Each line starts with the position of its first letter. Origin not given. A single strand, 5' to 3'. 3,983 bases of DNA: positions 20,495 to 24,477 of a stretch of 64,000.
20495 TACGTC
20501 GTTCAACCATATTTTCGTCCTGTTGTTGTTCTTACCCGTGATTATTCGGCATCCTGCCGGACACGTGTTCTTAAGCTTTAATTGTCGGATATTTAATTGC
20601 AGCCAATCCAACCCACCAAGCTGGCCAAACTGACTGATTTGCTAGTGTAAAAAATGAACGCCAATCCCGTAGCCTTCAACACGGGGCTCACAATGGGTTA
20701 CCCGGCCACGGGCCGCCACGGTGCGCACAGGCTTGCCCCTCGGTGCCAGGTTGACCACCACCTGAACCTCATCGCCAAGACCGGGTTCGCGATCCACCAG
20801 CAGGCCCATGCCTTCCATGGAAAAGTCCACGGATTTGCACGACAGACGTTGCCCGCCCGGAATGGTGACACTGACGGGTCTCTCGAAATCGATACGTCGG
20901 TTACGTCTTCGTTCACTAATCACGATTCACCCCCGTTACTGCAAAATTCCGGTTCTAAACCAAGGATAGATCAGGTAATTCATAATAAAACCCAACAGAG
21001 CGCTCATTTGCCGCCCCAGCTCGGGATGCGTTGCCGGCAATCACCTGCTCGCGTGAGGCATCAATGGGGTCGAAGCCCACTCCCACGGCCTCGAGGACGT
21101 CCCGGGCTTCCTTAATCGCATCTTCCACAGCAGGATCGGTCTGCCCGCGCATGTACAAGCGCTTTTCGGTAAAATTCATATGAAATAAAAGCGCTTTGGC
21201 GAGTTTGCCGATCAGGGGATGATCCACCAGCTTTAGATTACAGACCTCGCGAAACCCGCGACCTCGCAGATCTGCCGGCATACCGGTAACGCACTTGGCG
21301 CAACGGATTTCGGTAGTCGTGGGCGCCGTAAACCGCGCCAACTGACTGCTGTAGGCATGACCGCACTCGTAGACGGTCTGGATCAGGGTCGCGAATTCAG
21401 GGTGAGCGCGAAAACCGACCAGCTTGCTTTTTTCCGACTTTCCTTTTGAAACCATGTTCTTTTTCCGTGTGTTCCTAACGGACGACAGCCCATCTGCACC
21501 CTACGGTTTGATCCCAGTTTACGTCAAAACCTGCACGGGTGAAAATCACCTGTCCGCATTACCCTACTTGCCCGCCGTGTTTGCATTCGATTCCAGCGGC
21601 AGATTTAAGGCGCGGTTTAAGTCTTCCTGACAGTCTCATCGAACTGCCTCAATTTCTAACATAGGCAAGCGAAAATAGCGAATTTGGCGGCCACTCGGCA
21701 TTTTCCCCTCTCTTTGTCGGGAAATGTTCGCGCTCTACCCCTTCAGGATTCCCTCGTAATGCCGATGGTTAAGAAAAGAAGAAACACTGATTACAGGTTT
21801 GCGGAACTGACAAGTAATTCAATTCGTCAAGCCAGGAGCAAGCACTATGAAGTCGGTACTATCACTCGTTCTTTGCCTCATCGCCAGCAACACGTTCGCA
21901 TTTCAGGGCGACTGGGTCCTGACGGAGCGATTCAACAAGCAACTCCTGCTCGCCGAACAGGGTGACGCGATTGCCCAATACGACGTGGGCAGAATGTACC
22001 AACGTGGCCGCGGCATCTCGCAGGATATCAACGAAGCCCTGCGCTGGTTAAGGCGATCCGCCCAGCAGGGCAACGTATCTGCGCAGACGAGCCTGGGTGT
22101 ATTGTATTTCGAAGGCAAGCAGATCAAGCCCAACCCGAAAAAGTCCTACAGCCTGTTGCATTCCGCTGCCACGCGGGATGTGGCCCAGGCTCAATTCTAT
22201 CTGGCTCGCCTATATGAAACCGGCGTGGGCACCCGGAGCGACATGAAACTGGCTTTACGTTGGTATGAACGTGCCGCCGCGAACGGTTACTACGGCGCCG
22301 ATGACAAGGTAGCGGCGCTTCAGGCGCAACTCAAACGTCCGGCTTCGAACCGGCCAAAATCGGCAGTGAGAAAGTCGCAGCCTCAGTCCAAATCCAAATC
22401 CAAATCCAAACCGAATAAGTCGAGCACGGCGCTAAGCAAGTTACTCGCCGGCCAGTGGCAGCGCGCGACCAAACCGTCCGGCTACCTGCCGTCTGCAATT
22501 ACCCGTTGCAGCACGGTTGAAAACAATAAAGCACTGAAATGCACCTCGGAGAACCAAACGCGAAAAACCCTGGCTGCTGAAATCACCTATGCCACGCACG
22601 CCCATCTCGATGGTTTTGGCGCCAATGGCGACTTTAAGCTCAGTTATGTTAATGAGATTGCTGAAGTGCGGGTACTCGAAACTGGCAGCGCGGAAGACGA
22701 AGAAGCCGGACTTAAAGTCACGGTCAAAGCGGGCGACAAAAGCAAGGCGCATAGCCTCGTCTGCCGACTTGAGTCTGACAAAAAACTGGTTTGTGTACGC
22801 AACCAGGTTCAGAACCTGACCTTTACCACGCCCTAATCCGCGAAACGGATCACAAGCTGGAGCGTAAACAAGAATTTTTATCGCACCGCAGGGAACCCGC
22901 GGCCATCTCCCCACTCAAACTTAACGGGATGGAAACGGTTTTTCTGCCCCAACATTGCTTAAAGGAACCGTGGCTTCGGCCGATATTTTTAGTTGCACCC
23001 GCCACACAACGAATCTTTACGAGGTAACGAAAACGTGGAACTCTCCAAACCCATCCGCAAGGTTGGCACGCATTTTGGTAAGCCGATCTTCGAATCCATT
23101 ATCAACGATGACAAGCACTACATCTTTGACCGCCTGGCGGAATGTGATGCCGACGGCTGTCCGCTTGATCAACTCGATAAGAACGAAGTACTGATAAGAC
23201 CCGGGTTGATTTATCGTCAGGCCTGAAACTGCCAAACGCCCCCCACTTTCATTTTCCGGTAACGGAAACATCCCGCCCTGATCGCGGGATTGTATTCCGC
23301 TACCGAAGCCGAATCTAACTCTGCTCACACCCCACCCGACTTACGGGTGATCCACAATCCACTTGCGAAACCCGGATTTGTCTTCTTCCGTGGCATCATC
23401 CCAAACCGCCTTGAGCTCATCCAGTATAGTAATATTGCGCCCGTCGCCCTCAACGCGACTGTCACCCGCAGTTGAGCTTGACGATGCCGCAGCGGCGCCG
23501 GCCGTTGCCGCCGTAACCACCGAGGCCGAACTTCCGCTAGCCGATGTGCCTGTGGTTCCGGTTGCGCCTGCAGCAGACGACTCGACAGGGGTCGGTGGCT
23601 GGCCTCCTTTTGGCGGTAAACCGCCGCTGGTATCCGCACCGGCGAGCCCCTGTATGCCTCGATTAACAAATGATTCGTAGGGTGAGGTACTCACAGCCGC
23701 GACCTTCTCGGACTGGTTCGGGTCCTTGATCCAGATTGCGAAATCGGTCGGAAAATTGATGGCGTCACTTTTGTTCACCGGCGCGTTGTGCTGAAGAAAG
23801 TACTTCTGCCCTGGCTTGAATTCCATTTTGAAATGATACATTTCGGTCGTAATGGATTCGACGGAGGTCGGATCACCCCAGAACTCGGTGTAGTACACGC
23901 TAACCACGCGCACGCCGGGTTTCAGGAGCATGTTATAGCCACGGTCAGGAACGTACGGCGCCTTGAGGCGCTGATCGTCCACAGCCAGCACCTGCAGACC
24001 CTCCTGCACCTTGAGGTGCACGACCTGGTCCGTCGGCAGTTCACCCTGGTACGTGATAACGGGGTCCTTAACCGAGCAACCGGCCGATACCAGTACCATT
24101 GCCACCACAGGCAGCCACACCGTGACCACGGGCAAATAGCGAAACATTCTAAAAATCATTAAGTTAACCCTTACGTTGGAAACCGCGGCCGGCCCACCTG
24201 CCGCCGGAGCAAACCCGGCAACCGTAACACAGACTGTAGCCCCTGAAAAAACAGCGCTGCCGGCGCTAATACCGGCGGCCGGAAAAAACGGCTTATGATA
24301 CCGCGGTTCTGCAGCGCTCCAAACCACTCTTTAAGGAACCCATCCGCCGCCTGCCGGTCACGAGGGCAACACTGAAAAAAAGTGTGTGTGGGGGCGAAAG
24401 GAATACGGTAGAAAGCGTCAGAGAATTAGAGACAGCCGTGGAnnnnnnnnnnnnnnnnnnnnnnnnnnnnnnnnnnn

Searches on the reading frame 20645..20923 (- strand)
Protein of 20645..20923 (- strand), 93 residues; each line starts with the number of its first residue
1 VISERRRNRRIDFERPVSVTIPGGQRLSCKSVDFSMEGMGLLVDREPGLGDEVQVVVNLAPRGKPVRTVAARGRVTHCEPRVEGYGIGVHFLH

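Call 40: search_protein_families(library=pfam, proteins=[window:20645-20923:-], max_evalue=0.01)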
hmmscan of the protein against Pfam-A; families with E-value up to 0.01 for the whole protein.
window:20645-20923:- (93 aa): 1 family
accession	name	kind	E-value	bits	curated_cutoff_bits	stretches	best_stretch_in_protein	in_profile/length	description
PF07238.19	PilZ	-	3.3e-14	53.5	22.5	1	4-92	1-86/102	PilZ domain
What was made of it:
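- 20642..20923 (-): Fifth single-domain PilZ, not contiguous with the cluster. It belongs to the same ancestral neighbourhood. PF07238 53.5 bits (call 40).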

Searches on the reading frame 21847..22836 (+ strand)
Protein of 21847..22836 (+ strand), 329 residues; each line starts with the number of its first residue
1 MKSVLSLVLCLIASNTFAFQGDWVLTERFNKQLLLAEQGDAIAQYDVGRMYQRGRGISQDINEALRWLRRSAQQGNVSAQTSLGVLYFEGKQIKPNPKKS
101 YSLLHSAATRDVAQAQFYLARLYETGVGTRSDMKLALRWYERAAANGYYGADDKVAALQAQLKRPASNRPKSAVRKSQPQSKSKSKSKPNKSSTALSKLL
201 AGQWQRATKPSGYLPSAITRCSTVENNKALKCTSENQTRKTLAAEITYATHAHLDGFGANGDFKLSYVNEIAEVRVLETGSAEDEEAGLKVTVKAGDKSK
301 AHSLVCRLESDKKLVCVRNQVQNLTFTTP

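Call 3: search_protein_families(library=pfam, proteins=[window:21847-22836:+], max_evalue=0.1)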
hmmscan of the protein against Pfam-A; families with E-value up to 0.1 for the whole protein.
window:21847-22836:+ (329 aa): 2 families
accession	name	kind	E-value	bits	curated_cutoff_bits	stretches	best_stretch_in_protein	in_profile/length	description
PF08238.18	Sel1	-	1.3e-29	101.9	30.7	3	41-76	1-36/36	Sel1 repeat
PF00364.28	Biotin_lipoyl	-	0.0091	16.3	22.1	1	274-313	3-41/73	Biotin-requiring enzyme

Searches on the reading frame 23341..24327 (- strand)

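Call 3: search_protein_families(library=pfam, proteins=[window:23341-24327:-], max_evalue=0.1)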
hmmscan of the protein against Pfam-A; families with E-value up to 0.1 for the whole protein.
window:23341-24327:- (328 aa): 1 family
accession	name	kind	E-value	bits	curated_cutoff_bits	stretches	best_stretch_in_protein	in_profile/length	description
PF09829.14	DUF2057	-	4.7e-15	56.7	24.2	1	105-323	2-192/192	Uncharacterized protein conserved in bacteria (DUF2057)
